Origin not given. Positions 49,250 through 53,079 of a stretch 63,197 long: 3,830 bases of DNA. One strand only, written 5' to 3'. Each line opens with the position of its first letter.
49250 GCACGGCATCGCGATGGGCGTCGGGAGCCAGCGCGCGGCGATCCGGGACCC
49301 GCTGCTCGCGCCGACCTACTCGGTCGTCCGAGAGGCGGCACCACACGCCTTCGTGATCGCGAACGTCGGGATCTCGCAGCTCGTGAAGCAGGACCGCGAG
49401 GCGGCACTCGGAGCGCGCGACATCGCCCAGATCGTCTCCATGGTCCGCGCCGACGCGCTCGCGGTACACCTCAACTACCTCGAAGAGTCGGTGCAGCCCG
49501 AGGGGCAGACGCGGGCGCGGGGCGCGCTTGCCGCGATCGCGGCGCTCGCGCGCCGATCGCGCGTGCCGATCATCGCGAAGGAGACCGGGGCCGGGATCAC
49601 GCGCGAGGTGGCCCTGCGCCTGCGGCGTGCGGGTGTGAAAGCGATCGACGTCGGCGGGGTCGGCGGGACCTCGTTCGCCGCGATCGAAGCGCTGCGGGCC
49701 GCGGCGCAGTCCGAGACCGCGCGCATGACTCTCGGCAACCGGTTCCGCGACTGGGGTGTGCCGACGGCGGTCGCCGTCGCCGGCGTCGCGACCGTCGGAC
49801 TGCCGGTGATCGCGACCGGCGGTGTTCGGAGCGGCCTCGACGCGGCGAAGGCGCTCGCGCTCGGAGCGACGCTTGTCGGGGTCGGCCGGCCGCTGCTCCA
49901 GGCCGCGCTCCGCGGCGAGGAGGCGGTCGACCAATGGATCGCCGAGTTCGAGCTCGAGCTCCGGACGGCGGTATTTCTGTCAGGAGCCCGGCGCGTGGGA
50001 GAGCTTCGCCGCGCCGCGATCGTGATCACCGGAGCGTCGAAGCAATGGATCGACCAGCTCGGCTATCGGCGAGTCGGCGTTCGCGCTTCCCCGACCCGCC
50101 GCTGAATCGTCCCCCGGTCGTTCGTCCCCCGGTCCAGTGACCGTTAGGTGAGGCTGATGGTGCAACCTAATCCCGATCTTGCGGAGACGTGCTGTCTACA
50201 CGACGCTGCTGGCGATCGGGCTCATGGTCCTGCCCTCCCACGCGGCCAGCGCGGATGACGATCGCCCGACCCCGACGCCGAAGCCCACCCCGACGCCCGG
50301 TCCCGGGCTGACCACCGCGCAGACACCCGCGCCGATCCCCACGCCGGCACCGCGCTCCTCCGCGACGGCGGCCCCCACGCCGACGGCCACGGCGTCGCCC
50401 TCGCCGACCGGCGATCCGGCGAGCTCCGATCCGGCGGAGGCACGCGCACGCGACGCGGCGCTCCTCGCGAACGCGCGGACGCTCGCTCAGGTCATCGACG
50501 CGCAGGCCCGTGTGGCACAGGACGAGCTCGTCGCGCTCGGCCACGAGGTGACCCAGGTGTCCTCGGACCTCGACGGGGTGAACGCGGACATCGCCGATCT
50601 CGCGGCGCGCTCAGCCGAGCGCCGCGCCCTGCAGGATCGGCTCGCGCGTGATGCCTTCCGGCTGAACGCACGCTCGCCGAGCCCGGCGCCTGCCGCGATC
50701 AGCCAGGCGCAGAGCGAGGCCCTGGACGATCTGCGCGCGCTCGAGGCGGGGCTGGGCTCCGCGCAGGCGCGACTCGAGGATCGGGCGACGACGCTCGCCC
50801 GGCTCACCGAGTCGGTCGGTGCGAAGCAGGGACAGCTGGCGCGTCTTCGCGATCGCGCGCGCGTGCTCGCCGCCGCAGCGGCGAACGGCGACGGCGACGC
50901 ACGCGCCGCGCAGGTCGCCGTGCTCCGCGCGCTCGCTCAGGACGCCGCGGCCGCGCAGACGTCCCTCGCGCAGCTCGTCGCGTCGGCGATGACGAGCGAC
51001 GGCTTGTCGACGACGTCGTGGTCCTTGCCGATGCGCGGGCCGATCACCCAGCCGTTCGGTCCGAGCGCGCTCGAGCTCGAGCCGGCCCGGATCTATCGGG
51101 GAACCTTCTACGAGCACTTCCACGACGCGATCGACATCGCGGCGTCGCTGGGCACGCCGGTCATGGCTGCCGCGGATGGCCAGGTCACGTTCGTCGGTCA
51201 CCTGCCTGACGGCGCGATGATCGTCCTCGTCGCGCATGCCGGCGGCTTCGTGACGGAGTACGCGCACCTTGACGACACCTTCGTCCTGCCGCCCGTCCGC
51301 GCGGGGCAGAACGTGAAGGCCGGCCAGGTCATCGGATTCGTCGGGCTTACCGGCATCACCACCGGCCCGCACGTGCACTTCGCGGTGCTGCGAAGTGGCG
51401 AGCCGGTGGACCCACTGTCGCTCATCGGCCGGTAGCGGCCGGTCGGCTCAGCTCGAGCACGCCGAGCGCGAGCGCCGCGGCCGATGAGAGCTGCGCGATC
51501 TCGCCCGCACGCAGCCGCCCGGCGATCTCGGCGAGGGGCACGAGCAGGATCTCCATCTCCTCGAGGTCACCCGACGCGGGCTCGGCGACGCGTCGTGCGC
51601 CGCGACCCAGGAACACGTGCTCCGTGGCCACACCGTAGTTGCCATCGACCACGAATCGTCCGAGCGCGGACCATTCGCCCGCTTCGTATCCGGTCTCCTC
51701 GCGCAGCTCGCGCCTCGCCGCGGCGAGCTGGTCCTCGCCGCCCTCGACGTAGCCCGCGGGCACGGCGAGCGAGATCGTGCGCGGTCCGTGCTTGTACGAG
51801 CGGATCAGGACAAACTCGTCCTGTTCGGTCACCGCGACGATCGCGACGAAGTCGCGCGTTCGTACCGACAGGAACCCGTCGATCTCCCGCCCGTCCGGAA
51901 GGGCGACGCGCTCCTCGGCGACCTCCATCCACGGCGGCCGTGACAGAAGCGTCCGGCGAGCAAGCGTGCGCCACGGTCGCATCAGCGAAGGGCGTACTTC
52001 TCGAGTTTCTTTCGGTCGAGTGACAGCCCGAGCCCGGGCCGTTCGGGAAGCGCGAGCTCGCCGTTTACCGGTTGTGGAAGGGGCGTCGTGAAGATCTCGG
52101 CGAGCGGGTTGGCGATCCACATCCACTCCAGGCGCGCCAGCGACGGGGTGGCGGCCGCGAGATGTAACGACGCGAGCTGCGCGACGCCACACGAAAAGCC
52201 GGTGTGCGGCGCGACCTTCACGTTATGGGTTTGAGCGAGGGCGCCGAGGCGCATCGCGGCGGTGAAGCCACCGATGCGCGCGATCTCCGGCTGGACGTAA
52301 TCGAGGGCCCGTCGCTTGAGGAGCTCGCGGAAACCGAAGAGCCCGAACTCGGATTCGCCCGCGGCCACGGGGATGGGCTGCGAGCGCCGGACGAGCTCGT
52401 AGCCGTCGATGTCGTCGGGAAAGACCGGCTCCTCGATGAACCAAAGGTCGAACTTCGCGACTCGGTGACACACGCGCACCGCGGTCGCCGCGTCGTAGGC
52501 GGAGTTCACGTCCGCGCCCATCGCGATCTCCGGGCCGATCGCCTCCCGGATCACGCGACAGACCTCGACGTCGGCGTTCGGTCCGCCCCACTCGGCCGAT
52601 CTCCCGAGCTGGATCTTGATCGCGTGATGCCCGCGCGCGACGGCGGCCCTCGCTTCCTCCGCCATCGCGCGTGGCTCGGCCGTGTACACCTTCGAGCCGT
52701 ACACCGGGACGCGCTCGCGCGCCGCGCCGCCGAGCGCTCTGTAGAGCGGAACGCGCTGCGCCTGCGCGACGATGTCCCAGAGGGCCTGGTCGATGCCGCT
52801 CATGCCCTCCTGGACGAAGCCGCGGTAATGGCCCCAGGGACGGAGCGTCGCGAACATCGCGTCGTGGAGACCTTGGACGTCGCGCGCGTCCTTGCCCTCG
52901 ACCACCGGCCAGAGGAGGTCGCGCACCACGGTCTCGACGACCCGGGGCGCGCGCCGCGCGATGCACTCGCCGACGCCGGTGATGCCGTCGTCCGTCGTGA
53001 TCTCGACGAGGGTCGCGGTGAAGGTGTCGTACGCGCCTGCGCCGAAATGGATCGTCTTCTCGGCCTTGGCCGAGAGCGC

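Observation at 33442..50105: Three UbiD decarboxylase paralogs share one UbiX and a dedicated prFMN-precursor supply (type-2 IPP isomerase and a flavin-reductase-like ORF)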

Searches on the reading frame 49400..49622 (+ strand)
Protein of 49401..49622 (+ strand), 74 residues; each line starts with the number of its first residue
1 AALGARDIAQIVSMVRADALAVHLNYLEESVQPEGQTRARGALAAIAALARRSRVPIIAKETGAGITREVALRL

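Call 65: search_solved_structures(query=window:49400-49620:+, max_evalue=10, show_alignments=5)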
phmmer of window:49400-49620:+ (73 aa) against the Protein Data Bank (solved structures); distinct sequences matched with E-value up to 10: 1.
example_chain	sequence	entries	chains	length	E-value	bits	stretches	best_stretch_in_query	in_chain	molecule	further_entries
8orn_B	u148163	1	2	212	1.4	12.8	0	24-52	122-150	Outer-membrane lipoprotein LolB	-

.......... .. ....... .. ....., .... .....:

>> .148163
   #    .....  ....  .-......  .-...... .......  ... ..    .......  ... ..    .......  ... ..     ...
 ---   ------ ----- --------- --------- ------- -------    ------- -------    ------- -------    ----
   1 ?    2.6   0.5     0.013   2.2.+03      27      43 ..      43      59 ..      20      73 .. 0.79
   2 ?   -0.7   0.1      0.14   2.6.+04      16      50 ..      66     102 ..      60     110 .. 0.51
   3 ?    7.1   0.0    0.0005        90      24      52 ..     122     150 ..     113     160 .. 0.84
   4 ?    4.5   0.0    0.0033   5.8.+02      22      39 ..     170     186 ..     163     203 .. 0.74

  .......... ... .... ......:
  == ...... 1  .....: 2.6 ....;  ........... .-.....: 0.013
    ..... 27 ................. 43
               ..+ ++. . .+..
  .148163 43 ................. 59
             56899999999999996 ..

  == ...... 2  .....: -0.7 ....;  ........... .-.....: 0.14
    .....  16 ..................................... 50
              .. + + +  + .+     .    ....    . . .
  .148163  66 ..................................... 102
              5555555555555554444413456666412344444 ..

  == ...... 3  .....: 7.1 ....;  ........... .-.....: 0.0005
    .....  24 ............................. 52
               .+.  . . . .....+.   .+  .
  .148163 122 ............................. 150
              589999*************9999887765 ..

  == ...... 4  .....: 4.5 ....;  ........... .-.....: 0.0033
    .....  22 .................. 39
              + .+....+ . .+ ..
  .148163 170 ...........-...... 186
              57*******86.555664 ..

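Call 66: search_solved_structures(query=window:49401-49622:+, max_evalue=0.01, show_alignments=5)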
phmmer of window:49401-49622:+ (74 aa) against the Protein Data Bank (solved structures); distinct sequences matched with E-value up to 0.01: 5.
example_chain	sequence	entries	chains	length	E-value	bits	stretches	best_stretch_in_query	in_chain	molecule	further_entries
1p0k_A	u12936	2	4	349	5.2e-10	42.3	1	8-71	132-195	Isopentenyl-diphosphate delta-isomerase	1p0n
2zru_A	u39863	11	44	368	1.4e-09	40.9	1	4-71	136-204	Isopentenyl-diphosphate delta-isomerase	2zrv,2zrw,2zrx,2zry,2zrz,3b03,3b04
1vcf_A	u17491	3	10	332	3.4e-09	39.8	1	4-74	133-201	isopentenyl-diphosphate delta-isomerase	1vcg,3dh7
4n02_A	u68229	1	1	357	0.0003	24.2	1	13-68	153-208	Isopentenyl-diphosphate delta-isomerase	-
3sr7_A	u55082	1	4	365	0.0037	20.8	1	19-67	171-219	Isopentenyl-diphosphate delta-isomerase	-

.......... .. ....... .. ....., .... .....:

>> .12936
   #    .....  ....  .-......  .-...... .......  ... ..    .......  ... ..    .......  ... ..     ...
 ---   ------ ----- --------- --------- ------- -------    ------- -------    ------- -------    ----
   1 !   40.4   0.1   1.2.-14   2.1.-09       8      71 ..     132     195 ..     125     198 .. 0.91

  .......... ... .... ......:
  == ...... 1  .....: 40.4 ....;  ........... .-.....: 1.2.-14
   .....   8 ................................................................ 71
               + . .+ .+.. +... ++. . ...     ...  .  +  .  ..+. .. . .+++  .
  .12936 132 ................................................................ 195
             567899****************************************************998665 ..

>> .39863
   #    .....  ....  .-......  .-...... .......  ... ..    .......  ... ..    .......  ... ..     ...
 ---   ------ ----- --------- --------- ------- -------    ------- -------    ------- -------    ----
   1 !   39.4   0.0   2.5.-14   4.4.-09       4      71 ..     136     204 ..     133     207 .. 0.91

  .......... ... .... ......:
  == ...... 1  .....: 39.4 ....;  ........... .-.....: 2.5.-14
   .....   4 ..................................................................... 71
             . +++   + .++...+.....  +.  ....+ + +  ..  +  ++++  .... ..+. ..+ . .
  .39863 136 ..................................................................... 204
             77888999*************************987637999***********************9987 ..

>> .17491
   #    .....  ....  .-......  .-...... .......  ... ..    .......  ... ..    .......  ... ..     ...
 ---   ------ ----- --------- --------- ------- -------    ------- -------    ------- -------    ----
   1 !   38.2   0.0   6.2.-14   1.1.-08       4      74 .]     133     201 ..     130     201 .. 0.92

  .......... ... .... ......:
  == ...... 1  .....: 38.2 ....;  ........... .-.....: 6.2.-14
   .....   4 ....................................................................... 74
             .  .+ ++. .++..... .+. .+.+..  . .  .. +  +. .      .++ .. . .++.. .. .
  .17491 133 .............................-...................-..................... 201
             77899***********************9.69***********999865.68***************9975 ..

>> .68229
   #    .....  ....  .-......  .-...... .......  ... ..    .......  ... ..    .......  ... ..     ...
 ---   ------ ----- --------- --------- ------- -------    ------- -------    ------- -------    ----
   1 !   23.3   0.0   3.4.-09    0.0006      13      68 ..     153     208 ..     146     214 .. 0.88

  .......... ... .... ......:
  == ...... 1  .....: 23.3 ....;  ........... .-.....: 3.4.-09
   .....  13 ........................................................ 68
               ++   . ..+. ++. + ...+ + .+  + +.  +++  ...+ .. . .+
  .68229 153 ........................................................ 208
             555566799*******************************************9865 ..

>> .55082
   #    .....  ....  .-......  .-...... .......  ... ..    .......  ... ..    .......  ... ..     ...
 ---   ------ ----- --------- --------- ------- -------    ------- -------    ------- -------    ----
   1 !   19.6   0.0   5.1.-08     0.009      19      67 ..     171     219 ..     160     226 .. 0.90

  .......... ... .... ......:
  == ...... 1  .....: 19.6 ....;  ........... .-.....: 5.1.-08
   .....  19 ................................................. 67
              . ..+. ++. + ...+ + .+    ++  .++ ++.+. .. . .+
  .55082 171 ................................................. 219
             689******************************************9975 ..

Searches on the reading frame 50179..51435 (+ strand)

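Call 6: search_protein_families(library=pfam, proteins=[window:50179-51435:+])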
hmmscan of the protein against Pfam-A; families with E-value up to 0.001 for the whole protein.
window:50179-51435:+ (418 aa): 1 family
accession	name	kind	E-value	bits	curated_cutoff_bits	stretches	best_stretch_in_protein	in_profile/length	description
PF01551.29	Peptidase_M23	-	2.4e-27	95.4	28.7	1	314-412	2-96/96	Peptidase family M23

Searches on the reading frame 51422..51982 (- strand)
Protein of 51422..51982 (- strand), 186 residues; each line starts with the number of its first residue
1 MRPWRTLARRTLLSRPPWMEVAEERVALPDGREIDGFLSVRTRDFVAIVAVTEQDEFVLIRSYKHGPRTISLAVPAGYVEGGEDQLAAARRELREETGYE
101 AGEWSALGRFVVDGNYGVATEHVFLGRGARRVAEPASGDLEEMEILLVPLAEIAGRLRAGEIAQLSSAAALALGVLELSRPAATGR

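Call 7: search_protein_families(library=ncbifam, proteins=[window:51422-51982:-])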
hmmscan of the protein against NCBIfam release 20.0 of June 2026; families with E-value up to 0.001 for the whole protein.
window:51422-51982:- (186 aa): 8 families
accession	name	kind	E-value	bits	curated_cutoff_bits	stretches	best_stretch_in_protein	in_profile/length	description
NF008736.0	PRK11762.1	equivalog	2.1e-17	63.2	169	1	41-173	45-176/186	ADP compounds hydrolase NudE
NF001299.0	PRK00241.1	equivalog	4.9e-06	26.2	158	1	48-99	139-188/263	NAD(+) diphosphatase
TIGR02705.1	nudix_YtkD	equivalog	9.7e-06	25.2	154.4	1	64-117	41-92/156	RNA deprotection pyrophosphohydrolase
NF052459.1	OxoGTPPhMutT1Mycb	equivalog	6.4e-05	22.2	475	1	65-120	24-75/292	8-oxo-(d)GTP phosphatase MutT1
NF001938.0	PRK00714.1-5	equivalog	0.0002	20.8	116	1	68-102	43-77/172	RNA pyrophosphohydrolase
TIGR00052.1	TIGR00052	subfamily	0.00051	19.7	79.55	1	52-150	54-160/188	nudix-type nucleoside diphosphatase, YffH/AdpP family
NF003791.0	PRK05379.2-3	equivalog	0.0007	18.9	409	1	44-101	201-258/340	bifunctional nicotinamide-nucleotide adenylyltransferase/Nudix hydroxylase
NF003787.0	PRK05379.1-4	equivalog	0.00096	18.2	449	0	45-103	208-266/346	bifunctional nicotinamide-nucleotide adenylyltransferase/Nudix hydroxylase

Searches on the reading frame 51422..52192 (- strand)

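Call 6: search_protein_families(library=pfam, proteins=[window:51422-52192:-])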
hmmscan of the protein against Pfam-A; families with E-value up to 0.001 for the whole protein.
window:51422-52192:- (256 aa): 1 family
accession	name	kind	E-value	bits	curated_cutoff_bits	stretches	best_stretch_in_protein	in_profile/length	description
PF00293.34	NUDIX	-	1e-14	55.1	21.1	1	116-225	6-121/134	NUDIX domain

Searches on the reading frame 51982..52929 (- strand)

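Call 6: search_protein_families(library=pfam, proteins=[window:51982-52929:-])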
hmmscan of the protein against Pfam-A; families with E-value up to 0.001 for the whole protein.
window:51982-52929:- (315 aa): 2 families
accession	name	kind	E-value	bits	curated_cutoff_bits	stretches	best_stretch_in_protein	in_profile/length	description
PF13378.12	MR_MLE_C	-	2.6e-64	217.3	29.4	1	88-307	1-218/219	Enolase C-terminal domain-like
PF02746.21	MR_MLE_N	-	0.00034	21.2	22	1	3-67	60-117/117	Mandelate racemase / muconate lactonizing enzyme, N-terminal domain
